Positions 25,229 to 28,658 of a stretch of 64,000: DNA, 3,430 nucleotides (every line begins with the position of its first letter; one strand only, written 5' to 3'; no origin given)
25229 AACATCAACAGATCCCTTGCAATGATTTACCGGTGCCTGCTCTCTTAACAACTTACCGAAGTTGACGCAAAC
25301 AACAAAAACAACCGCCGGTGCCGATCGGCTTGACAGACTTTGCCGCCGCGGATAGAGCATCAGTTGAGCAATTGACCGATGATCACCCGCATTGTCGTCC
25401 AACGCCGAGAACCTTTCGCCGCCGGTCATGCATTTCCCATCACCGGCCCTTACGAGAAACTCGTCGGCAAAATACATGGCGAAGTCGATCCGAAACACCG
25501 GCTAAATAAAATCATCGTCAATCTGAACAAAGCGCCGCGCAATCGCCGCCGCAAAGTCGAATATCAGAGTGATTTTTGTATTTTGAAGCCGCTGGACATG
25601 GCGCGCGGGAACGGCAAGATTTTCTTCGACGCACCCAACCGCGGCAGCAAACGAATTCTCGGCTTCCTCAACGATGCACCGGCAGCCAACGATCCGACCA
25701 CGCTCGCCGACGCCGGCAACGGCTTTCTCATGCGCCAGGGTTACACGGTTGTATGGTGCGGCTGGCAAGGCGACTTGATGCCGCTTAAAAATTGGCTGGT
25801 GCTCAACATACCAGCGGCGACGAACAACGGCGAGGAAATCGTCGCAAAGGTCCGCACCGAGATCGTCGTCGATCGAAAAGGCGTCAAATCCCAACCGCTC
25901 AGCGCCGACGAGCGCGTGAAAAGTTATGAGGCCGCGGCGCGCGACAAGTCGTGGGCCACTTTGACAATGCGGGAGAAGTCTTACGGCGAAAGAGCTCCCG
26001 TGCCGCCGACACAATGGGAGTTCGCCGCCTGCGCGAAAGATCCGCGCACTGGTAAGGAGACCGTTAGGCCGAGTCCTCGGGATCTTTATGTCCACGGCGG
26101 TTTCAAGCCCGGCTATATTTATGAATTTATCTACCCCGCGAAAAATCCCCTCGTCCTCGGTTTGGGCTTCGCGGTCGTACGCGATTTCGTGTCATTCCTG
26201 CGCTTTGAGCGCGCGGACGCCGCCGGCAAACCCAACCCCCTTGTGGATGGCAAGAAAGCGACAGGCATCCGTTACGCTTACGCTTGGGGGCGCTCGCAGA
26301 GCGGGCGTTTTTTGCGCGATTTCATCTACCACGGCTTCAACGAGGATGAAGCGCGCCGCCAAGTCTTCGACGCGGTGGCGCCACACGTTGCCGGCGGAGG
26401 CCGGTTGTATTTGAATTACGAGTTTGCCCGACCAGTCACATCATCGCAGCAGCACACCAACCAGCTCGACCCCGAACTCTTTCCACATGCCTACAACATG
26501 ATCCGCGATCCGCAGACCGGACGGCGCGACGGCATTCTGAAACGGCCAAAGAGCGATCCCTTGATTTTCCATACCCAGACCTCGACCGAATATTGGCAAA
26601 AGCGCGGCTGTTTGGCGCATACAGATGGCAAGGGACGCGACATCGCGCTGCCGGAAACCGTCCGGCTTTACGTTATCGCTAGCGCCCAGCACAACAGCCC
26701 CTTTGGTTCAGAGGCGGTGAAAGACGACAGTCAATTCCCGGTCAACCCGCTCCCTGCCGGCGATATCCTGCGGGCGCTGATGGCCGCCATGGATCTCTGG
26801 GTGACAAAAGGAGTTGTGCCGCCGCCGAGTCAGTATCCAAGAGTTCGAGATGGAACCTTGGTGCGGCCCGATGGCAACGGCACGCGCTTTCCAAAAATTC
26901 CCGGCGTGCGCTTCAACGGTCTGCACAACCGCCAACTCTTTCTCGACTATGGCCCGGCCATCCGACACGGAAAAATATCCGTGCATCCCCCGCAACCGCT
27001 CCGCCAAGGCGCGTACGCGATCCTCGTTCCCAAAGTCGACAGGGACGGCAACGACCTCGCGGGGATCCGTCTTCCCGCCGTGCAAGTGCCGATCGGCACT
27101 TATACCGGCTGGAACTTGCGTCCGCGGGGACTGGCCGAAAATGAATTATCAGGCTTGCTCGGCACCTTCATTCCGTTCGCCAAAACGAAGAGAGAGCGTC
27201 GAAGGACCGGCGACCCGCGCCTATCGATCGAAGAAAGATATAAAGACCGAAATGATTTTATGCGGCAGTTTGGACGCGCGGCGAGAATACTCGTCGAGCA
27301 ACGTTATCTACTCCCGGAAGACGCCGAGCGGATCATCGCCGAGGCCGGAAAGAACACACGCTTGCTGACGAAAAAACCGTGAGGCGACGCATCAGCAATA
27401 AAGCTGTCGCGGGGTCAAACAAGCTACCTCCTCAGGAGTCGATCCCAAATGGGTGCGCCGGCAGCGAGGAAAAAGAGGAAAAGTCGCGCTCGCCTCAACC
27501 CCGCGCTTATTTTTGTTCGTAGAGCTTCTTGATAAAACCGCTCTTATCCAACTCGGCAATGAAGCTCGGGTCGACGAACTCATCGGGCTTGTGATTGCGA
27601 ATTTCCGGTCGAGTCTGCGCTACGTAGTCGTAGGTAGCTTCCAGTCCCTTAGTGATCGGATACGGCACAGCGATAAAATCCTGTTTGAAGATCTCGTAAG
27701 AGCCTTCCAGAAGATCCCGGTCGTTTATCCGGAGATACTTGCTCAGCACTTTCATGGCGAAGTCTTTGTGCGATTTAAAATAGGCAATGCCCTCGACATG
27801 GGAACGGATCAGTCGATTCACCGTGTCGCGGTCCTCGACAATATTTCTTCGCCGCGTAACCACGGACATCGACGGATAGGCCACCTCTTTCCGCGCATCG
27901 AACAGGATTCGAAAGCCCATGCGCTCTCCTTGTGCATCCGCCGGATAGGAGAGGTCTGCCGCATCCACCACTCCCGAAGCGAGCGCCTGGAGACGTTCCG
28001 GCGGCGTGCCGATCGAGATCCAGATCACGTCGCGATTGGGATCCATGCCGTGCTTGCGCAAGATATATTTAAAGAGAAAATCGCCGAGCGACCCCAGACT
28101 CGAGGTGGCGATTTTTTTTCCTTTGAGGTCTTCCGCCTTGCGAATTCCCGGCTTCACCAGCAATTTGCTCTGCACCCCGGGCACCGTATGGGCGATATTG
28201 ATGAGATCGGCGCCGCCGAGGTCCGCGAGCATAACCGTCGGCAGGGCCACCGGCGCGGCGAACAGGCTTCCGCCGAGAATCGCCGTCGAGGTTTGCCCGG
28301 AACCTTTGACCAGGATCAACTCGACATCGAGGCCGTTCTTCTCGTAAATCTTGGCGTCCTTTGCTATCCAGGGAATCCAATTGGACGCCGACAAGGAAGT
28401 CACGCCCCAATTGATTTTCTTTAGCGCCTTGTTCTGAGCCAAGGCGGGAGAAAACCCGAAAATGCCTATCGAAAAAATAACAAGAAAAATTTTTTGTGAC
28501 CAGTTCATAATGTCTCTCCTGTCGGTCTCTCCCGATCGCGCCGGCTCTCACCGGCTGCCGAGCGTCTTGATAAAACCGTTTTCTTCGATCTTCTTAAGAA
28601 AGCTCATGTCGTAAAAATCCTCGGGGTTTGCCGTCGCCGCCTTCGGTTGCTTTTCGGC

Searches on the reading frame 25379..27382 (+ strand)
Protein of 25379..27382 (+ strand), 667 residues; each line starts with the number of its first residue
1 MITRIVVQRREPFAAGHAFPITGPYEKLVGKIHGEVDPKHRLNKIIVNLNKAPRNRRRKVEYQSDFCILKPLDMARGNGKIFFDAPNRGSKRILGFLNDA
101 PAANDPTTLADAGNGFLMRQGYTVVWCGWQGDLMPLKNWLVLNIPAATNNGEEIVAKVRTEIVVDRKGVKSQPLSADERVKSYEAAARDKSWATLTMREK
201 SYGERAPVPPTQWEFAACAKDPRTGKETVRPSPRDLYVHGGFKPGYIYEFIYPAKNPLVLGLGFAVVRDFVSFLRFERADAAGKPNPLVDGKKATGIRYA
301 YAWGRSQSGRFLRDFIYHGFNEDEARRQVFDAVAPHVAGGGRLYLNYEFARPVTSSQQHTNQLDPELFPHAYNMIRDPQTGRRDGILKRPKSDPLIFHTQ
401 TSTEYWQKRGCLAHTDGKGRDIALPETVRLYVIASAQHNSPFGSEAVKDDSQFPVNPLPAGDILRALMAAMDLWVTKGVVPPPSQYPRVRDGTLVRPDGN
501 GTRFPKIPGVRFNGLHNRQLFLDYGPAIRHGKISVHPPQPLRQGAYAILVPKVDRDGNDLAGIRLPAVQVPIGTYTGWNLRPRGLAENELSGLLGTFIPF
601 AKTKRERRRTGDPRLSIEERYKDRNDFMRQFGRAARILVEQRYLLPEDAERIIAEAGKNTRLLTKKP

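Call 19: search_protein_families(library=pfam, max_evalue=0.00001, proteins=[window:25379-27382:+])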
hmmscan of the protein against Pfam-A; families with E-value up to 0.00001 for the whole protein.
window:25379-27382:+ (667 aa): 1 family
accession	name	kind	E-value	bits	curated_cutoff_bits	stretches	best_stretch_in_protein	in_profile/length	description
PF20091.5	Abhydrolase_10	-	3.9e-43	148.4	23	1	260-654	142-429/429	Alpha/beta hydrolase domain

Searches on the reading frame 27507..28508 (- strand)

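Call 20: search_protein_families(library=pfam, max_evalue=0.00001, proteins=[window:27507-28508:-])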
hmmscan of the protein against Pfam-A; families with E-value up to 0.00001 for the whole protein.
window:27507-28508:- (333 aa): 2 families
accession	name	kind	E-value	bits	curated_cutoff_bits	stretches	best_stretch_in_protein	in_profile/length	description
PF09084.16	NMT1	-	6.4e-15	56.1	20.5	1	49-247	10-212/216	NMT1/THI5 like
PF13379.11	NMT1_2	-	9.1e-15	55.6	24.7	1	34-251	10-244/252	NMT1-like family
